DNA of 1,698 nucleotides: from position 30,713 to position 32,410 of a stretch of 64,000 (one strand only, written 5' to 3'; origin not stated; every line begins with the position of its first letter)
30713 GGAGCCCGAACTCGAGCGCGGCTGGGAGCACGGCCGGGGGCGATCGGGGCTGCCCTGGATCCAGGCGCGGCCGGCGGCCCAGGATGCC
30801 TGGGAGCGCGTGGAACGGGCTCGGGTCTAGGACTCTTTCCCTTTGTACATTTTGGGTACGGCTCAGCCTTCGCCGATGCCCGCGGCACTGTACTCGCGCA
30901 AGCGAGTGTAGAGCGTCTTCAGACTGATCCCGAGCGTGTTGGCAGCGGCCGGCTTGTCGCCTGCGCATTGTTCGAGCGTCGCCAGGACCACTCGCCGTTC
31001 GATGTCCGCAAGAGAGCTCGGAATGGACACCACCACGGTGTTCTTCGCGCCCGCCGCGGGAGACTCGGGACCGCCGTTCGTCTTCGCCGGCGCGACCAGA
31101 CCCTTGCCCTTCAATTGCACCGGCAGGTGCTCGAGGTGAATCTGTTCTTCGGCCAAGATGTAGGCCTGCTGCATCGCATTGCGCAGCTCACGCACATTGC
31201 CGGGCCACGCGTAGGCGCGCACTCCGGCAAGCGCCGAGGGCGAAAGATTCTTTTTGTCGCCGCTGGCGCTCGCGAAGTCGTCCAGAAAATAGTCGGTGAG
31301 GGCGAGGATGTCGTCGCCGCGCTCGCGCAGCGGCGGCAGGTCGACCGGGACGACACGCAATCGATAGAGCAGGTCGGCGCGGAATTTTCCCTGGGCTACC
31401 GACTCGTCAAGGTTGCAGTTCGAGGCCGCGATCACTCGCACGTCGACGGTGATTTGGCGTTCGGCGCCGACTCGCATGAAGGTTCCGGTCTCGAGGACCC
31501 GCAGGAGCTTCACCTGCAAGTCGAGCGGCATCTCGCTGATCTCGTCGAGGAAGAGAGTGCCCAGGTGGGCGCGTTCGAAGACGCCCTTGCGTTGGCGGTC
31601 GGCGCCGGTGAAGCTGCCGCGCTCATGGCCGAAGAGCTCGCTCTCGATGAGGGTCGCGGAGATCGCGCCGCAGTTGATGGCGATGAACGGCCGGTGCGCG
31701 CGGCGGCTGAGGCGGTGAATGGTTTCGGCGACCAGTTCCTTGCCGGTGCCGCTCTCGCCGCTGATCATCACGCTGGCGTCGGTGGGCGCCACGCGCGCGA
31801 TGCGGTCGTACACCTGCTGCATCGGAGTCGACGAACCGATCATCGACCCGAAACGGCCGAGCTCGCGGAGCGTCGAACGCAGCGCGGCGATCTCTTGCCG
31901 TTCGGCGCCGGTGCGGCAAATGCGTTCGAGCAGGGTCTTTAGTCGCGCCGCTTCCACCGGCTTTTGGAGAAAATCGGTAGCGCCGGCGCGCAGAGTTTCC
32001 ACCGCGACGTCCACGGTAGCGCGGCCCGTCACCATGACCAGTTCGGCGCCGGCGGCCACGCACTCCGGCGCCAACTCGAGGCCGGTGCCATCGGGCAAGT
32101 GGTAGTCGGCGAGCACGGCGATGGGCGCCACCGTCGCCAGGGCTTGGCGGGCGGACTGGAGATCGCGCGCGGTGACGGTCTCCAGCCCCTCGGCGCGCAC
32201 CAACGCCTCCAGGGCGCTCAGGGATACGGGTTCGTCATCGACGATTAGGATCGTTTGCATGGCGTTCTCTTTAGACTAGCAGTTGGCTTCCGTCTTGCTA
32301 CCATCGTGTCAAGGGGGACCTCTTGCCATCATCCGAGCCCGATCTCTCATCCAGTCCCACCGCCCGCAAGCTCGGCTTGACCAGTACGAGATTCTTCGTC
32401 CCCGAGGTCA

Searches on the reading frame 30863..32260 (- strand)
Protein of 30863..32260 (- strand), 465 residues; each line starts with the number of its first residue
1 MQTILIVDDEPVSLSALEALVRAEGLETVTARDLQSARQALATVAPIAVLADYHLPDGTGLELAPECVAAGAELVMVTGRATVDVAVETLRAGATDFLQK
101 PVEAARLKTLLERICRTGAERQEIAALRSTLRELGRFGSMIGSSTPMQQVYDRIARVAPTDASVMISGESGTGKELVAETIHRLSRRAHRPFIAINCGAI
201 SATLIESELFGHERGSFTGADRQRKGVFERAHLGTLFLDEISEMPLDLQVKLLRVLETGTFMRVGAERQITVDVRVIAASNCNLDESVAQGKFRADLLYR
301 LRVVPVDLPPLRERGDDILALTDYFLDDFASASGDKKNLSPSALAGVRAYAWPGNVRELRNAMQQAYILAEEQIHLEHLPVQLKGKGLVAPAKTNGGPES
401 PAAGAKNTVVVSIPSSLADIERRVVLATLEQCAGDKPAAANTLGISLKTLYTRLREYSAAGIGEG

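Call 3: search_protein_families(library=pfam, proteins=[window:30863-32260:-], max_evalue=0.1)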
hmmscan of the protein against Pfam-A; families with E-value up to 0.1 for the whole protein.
window:30863-32260:- (465 aa): 13 families
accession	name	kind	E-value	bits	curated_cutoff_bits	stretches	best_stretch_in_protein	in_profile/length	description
PF00158.32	Sigma54_activat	-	3.7e-71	238.7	20.2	1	140-306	1-167/168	Sigma-54 interaction domain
PF25601.1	AAA_lid_14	-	3.5e-21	75.2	27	1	312-387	1-78/87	AAA+ ATPase lid domain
PF14532.12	Sigma54_activ_2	-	8.1e-19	68.7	25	1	141-311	1-138/138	Sigma-54 interaction domain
PF00072.30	Response_reg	-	1.6e-17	64.1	30.2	1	4-111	1-110/111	Response regulator receiver domain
PF02954.25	HTH_8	-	5e-12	45.8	22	1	416-457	1-42/42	Bacterial regulatory protein, Fis family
PF07728.20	AAA_5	-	6.9e-07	29.8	22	1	164-282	2-123/139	AAA domain (dynein-related subfamily)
PF07724.20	AAA_2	-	1.9e-06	28.5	27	1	162-289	4-132/166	AAA domain (Cdc48 subfamily)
PF01078.27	Mg_chelatase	-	6.2e-06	26.2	20.3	1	164-281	25-157/207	Magnesium chelatase, subunit ChlI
PF13245.12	AAA_19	-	9.5e-05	23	25.1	1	150-270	41-129/134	AAA domain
PF13191.12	AAA_16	-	0.00044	21.2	32.6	1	148-216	13-85/167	AAA ATPase domain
PF00004.35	AAA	-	0.0097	16.8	21.2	1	164-281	1-109/131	ATPase family associated with various cellular activities (AAA)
PF13556.12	HTH_30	-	0.027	14.7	27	0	426-455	5-34/59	PucR C-terminal helix-turn-helix domain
PF23232.1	AAA_lid_13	-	0.041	14.7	27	1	347-374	41-66/105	Fungal AAA+ ATPase lid domain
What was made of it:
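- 30863..32260 (-): NtrC-type enhancer-binding protein: receiver domain, AAA+ sigma-54 interaction domain (Walker A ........, GSFTGA loop) and Fis-type HTH_8. Pfam hits in call 3.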

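Call 16: search_protein_families(library=ncbifam, proteins=[window:30863-32260:-], max_evalue=0.1)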
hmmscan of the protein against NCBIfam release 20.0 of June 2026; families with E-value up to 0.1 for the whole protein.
window:30863-32260:- (465 aa): 99 families (the best 25 are shown)
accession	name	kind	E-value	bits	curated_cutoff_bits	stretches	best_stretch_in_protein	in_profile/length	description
NF008469.0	PRK11361.1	equivalog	1.4e-116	390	714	1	2-458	5-455/461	acetoacetate metabolism transcriptional regulator AtoC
TIGR01818.1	ntrC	equivalog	1.5e-113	380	558.6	1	4-456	1-462/463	nitrogen regulation protein NR(I)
NF041946.1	LuxO_transreg_Vib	equivalog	1.1e-108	364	800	1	35-458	30-461/463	quorum-sensing sigma-54 dependent transcriptional regulator LuxO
TIGR02915.1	PEP_resp_reg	equivalog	1.5e-102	343.7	502.6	1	4-457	1-442/445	PEP-CTERM-box response regulator transcription factor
NF050807.1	TransRegFlbDCaul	equivalog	7e-101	338.3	750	1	85-462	84-443/454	sigma-54-dependent transcriptional regulator FlbD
TIGR01817.1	nifA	equivalog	7e-99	332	528.85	1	127-457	185-527/534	nif-specific transcriptional activator NifA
NF008176.1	PRK10923.1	equivalog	1.8e-96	323.6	620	1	3-457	5-466/469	nitrogen regulation protein NR(I)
NF051870.1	NAssimRespRegNtrX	equivalog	2e-96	323.6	600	1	1-455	1-448/452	nitrogen assimilation response regulator NtrX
NF003451.0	PRK05022.1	equivalog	5e-96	322.4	476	1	120-449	174-500/512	nitric oxide reductase transcriptional regulator NorR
NF038308.1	RNA_repair_RtcR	equivalog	8.3e-96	321.9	650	1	81-459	121-518/530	RNA repair transcriptional activator RtcR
NF007689.0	PRK10365.1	equivalog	8.7e-94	314.8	760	1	3-454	7-439/441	sigma-54-dependent response regulator transcription factor ZraR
NF041552.1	TF_PrdR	equivalog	1.1e-92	311.3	795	1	135-457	264-576/577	sigma-54 dependent transcriptional regulator PrdR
TIGR02329.1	propionate_PrpR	equivalog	9.3e-92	308.3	499.2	1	84-455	157-525/526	propionate catabolism operon regulatory protein PrpR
NF011953.0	PRK15424.1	equivalog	7.1e-90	302.1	703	1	69-456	153-533/538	propionate catabolism operon regulatory protein PrpR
NF049963.1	RespRegFlgRCampy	domain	1.1e-88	298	750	1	26-373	23-370/429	fla regulon two-component system response regulator FlgR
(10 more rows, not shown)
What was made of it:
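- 30863..32260 (-): It is below every NCBIfam equivalog cut-off (call 16).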

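Call 66: find_homologous_proteins(query=window:30866-32260:-, max_evalue=1e-100)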
Query window:30866-32260:- (465 aa): 6065 proteins with E <= 1e-100 among 8000 candidates; the best 120 are listed.
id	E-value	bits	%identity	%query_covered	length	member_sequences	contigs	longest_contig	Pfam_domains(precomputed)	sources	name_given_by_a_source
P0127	1.7e-295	998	100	100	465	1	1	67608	PF00158.33,PF07724.21,PF25601.2,PF02954.26,PF14532.13,PF07728.21,PF00072.31,PF01078.28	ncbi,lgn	ncbi:MAG: sigma-54 dependent transcriptional regulator [Acidobacteriota bacterium]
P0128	9.0e-211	719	75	98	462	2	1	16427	PF00158.33,PF07724.21,PF25601.2,PF02954.26,PF14532.13,PF07728.21,PF00072.31,PF01078.28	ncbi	-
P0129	1.2e-209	715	75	98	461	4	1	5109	PF00158.33,PF07724.21,PF25601.2,PF02954.26,PF14532.13,PF07728.21,PF00072.31,PF01078.28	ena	-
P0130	2.3e-208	711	74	98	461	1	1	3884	PF00158.33,PF07724.21,PF25601.2,PF02954.26,PF14532.13,PF07728.21,PF00072.31,PF01078.28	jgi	jgi:DNA-binding NtrC family response regulator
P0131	8.5e-192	656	70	98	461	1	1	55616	PF00158.33,PF25601.2,PF02954.26,PF14532.13,PF07728.21,PF00072.31,PF01078.28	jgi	jgi:DNA-binding NtrC family response regulator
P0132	3.2e-190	651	68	99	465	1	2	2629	PF00158.33,PF07724.21,PF25601.2,PF02954.26,PF14532.13,PF07728.21,PF00072.31,PF01078.28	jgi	jgi:DNA-binding NtrC family response regulator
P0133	2.0e-188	645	67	99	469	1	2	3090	PF00158.33,PF07724.21,PF25601.2,PF02954.26,PF14532.13,PF07728.21,PF00072.31,PF01078.28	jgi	jgi:DNA-binding NtrC family response regulator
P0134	2.6e-187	641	67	99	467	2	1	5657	PF00158.33,PF07724.21,PF25601.2,PF02954.26,PF14532.13,PF07728.21,PF00072.31,PF01078.28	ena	-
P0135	2.7e-185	635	65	99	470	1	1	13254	PF00158.33,PF07724.21,PF25601.2,PF02954.26,PF14532.13,PF07728.21,PF00072.31,PF01078.28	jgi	jgi:DNA-binding NtrC family response regulator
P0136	2.6e-184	631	65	97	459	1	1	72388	PF00158.33,PF07724.21,PF25601.2,PF02954.26,PF14532.13,PF07728.21,PF00072.31,PF01078.28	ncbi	-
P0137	9.7e-184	629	66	99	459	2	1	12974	PF00158.33,PF07724.21,PF25601.2,PF02954.26,PF14532.13,PF07728.21,PF00072.31,PF01078.28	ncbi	-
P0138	3.8e-182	624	65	99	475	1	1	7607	PF00158.33,PF07724.21,PF25601.2,PF02954.26,PF14532.13,PF07728.21,PF00072.31,PF01078.28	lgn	-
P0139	4.0e-181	621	63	99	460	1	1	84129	PF00158.33,PF07724.21,PF25601.2,PF02954.26,PF14532.13,PF07728.21,PF00072.31,PF01078.28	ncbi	ncbi:MAG: sigma-54 dependent transcriptional regulator [Thermoanaerobaculia bacterium]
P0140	4.3e-181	621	63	99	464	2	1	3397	PF00158.33,PF07724.21,PF25601.2,PF02954.26,PF14532.13,PF07728.21,PF00072.31,PF01078.28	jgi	jgi:two-component system response regulator HydG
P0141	1.9e-180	619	65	98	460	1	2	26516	PF00158.33,PF07724.21,PF25601.2,PF02954.26,PF14532.13,PF07728.21,PF00072.31,PF01078.28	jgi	jgi:DNA-binding NtrC family response regulator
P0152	1.2e-176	606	64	99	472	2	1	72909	PF00158.33,PF07724.21,PF25601.2,PF02954.26,PF14532.13,PF07728.21,PF00072.31,PF01078.28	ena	-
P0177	3.3e-164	565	60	99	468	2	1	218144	PF00158.33,PF25601.2,PF02954.26,PF14532.13,PF07728.21,PF00072.31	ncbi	ncbi:MAG: sigma-54-dependent transcriptional regulator [Thermoanaerobaculia bacterium]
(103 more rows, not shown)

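Call 67: find_encoding_contigs(protein=P0128, flank=7000, max_places=1)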
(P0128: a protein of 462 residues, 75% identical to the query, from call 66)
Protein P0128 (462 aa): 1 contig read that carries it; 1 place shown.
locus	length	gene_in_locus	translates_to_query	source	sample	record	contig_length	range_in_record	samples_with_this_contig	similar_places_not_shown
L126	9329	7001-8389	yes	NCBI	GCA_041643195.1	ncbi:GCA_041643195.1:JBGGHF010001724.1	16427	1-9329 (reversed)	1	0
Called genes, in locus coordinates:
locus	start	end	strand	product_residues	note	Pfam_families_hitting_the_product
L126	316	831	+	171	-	-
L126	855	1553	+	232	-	PF04203:Sortase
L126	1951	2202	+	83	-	-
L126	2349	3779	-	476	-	PF00072:Response_reg, PF00158:Sigma54_activat, PF14532:Sigma54_activ_2, PF07724:AAA_2 (weak), PF07728:AAA_5 (weak), PF25601:AAA_lid_14, PF02954:HTH_8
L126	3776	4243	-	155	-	PF04120:Iron_permease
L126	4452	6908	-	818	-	PF00989:PAS (weak), PF08447:PAS_3, PF00512:HisKA, PF02518:HATPase_c, PF00072:Response_reg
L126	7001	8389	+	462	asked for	PF00072:Response_reg, PF00158:Sigma54_activat, PF14532:Sigma54_activ_2, PF01078:Mg_chelatase (faint), PF07724:AAA_2 (weak), PF07728:AAA_5, PF25601:AAA_lid_14, PF02954:HTH_8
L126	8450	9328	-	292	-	?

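Call 68: find_encoding_contigs(protein=P0131, flank=7000, max_places=1)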
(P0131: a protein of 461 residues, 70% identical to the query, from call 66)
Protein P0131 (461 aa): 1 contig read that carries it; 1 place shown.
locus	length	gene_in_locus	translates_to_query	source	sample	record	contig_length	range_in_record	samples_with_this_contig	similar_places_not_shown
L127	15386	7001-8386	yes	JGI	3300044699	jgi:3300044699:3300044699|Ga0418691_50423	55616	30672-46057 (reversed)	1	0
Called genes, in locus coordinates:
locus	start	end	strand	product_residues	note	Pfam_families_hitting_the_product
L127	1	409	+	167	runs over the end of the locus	-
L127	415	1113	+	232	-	PF04203:Sortase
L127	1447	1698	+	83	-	-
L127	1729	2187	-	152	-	PF09537:DUF2383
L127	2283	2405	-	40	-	PF02954:HTH_8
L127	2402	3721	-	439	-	PF00072:Response_reg, PF00158:Sigma54_activat, PF14532:Sigma54_activ_2, PF07724:AAA_2 (weak), PF07728:AAA_5 (weak), PF25601:AAA_lid_14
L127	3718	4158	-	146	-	PF04120:Iron_permease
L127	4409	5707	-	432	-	PF00512:HisKA, PF02518:HATPase_c, PF00072:Response_reg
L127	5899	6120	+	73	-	-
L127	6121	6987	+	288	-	-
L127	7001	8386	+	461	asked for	PF00072:Response_reg, PF00158:Sigma54_activat, PF14532:Sigma54_activ_2, PF01078:Mg_chelatase (faint), PF07728:AAA_5 (weak), PF25601:AAA_lid_14, PF02954:HTH_8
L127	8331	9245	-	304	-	-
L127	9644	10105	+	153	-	PF00072:Response_reg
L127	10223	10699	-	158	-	PF21686:LigD_Prim-Pol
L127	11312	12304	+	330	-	-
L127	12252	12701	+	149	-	-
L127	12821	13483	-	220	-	PF02735:Ku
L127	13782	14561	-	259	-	-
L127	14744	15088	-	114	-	-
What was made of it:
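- L126 and L127 carry a second activator gene in the same locus (calls 67, 68).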

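Call 69: find_encoding_contigs(protein=P0136, flank=7000, max_places=1)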
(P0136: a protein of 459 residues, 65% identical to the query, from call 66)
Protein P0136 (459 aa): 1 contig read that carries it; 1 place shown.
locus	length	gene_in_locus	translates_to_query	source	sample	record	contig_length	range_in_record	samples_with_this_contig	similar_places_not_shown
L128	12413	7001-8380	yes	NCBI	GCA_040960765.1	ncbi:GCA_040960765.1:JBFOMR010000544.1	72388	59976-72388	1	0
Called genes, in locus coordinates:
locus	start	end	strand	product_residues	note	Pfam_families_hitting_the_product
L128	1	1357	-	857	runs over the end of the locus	PF20773:InhA-like_MAM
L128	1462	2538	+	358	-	PF00814:TsaD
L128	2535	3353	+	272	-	PF01553:Acyltransferase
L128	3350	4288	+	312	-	PF20329:DUF6624 (faint)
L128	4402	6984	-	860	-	PF13493:DUF4118, PF00989:PAS (faint), PF08448:PAS_4 (weak), PF08447:PAS_3, PF00512:HisKA, PF02518:HATPase_c, PF00072:Response_reg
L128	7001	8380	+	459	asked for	PF00072:Response_reg, PF00158:Sigma54_activat, PF01078:Mg_chelatase (faint), PF14532:Sigma54_activ_2, PF07724:AAA_2 (weak), PF07728:AAA_5, PF25601:AAA_lid_14, PF02954:HTH_8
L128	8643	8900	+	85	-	-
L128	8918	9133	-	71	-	-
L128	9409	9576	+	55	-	-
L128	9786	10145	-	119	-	-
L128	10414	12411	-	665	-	?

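Call 71: search_protein_families(library=pfam, proteins=[L128:8643-8900:+, L128:8918-9133:-, L128:9409-9576:+, L128:9786-10145:-, L126:1951-2202:+, L126:316-831:+, L127:8331-9245:-, L127:14744-15088:-, L127:13782-14561:-], max_evalue=0.05)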
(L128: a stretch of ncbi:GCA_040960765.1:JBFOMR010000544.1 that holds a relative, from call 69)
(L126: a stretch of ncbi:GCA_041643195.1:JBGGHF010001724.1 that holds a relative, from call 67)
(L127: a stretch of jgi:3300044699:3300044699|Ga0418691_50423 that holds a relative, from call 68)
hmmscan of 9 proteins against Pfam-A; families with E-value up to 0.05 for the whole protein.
L128:8643-8900:+ (85 aa): 1 family
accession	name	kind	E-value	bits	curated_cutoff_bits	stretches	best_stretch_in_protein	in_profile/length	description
PF07155.17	ECF-ribofla_trS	-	0.0059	17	26.7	1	9-55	54-99/172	ECF-type riboflavin transporter, S component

L128:8918-9133:- (71 aa): 0 families

L128:9409-9576:+ (55 aa): 2 families
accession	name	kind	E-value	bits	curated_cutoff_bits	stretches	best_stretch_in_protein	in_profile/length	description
PF07043.18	DUF1328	-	2.9e-12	47.2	27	1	6-44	1-39/39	Protein of unknown function (DUF1328)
PF09221.15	Bacteriocin_IId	-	0.0023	18.5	23.6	1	2-36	19-53/67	Bacteriocin class IId cyclical uberolysin-like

L128:9786-10145:- (119 aa): 4 families
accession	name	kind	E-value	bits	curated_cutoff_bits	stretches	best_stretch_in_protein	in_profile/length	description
PF17230.7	DUF5304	-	0.0077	17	26.8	1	24-100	26-99/143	Family of unknown function (DUF5304)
PF09716.15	ETRAMP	-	0.012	16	29.1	1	70-109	30-69/81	Malarial early transcribed membrane protein (ETRAMP)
PF01442.23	Apolipoprotein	-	0.023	14.8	90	1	24-83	81-140/190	Apolipoprotein A1/A4/E domain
PF07704.17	PSK_trans_fac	-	0.037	15.4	28.3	0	78-112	31-65/82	Rv0623-like transcription factor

L126:1951-2202:+ (83 aa): 1 family
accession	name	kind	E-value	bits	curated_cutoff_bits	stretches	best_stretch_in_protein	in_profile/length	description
PF19029.5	DUF883_C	-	0.00017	21.6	27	1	54-80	4-30/30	DUF883 C-terminal glycine zipper region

L126:316-831:+ (171 aa): 0 families

L127:8331-9245:- (304 aa): 0 families

L127:14744-15088:- (114 aa): 1 family
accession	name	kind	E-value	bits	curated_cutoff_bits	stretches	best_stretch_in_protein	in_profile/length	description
PF09990.14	DUF2231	-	3.5e-05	24.3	26.4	1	9-38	1-30/139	Predicted membrane protein (DUF2231)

L127:13782-14561:- (259 aa): 0 families

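Call 76: find_encoding_contigs(protein=P0139, flank=7000, max_places=1)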
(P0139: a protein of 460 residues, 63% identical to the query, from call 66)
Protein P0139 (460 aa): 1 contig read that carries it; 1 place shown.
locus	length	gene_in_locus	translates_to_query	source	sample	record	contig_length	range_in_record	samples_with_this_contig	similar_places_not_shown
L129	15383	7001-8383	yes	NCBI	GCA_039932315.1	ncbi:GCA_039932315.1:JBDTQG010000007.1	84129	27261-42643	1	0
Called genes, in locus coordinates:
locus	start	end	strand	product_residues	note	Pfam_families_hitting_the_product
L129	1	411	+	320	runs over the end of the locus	-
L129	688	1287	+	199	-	PF13505:OMP_b-brl (weak)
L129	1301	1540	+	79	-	-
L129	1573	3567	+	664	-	PF05170:AsmA, PF13116:YhdP (faint), PF05170:AsmA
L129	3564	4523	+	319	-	PF03631:Virul_fac_BrkB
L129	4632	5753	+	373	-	PF21338:Top1B_N_bact, PF01028:Topoisom_I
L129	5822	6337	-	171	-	-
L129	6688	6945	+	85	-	-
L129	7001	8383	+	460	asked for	PF00072:Response_reg, PF00158:Sigma54_activat, PF01078:Mg_chelatase (faint), PF14532:Sigma54_activ_2, PF07724:AAA_2 (weak), PF07728:AAA_5, PF25601:AAA_lid_14, PF02954:HTH_8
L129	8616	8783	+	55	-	PF07043:DUF1328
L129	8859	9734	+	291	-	PF02735:Ku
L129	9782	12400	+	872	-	PF13298:LigD_N, PF01068:DNA_ligase_A_M, PF04679:DNA_ligase_A_C, PF21686:LigD_Prim-Pol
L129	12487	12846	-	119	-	-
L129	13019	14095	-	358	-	PF12698:ABC2_membrane_3, PF01061:ABC2_membrane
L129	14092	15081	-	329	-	PF00005:ABC_tran, PF13304:AAA_21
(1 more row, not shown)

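Call 77: find_encoding_contigs(protein=P0152, flank=7000, max_places=1)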
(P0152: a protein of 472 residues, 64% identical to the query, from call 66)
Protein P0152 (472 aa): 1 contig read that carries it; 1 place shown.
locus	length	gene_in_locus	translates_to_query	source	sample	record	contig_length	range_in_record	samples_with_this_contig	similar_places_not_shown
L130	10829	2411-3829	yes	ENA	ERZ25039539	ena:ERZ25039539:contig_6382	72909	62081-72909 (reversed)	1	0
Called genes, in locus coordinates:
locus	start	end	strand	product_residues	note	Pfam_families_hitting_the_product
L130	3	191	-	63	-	?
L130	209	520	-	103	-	PF02518:HATPase_c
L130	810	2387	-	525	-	PF13493:DUF4118, PF00989:PAS (faint), PF08448:PAS_4 (weak), PF13426:PAS_9 (weak), PF08447:PAS_3, PF00512:HisKA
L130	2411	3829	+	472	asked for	PF00072:Response_reg, PF00158:Sigma54_activat, PF01078:Mg_chelatase (faint), PF14532:Sigma54_activ_2, PF07724:AAA_2, PF07728:AAA_5, PF25601:AAA_lid_14, PF02954:HTH_8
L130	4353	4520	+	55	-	-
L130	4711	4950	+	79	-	PF05532:CsbD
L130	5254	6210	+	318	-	PF00027:cNMP_binding, PF01946:Thi4 (weak), PF01266:DAO (weak), PF07992:Pyr_redox_2 (weak)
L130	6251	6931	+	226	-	PF07992:Pyr_redox_2, PF13738:Pyr_redox_3, PF00070:Pyr_redox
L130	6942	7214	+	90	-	PF02148:zf-UBP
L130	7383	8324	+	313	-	PF10017:Methyltransf_33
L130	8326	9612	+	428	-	PF12867:DinB_2, PF03781:FGE-sulfatase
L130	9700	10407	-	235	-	PF06736:TMEM175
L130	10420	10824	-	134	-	-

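Call 102: find_encoding_contigs(protein=P0177, flank=7000, max_places=1)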
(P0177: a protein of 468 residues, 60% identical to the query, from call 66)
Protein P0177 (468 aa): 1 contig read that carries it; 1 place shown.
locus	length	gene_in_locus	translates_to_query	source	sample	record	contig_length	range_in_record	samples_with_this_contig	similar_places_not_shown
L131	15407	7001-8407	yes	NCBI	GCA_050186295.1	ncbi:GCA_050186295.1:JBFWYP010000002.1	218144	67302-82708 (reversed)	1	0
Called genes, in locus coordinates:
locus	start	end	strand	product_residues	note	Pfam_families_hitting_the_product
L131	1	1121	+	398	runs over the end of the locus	-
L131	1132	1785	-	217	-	PF09335:VTT_dom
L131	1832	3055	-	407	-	PF07690:MFS_1, PF13000:Acatn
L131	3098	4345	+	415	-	-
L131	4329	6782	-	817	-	PF13493:DUF4118, PF13426:PAS_9 (faint), PF08448:PAS_4 (weak), PF08447:PAS_3, PF00512:HisKA, PF02518:HATPase_c, PF00072:Response_reg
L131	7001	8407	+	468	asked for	PF00072:Response_reg, PF00158:Sigma54_activat, PF14532:Sigma54_activ_2, PF07728:AAA_5 (weak), PF25601:AAA_lid_14, PF02954:HTH_8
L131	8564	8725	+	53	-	PF07043:DUF1328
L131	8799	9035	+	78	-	PF05532:CsbD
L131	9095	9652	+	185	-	PF04972:BON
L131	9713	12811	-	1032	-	PF00873:ACR_tran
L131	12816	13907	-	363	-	PF25919:BSH_CusB (faint), PF25917:BSH_RND, PF25973:BSH_CzcB (weak), PF25954:Beta-barrel_RND_2, PF25989:YknX_C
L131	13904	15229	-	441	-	PF02321:OEP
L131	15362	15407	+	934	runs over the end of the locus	PF26549:Tricorn_N, PF07676:PD40, PF02225:PA, PF04389:Peptidase_M28, PF01546:Peptidase_M20 (weak), PF13180:PDZ_2 (weak), PF17820:PDZ_6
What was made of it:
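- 30863..32260 (-): Orthologues of 60-75% identity in Acidobacteriota keep the divergent kinase in most contigs (calls 66-69, 77, 102).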
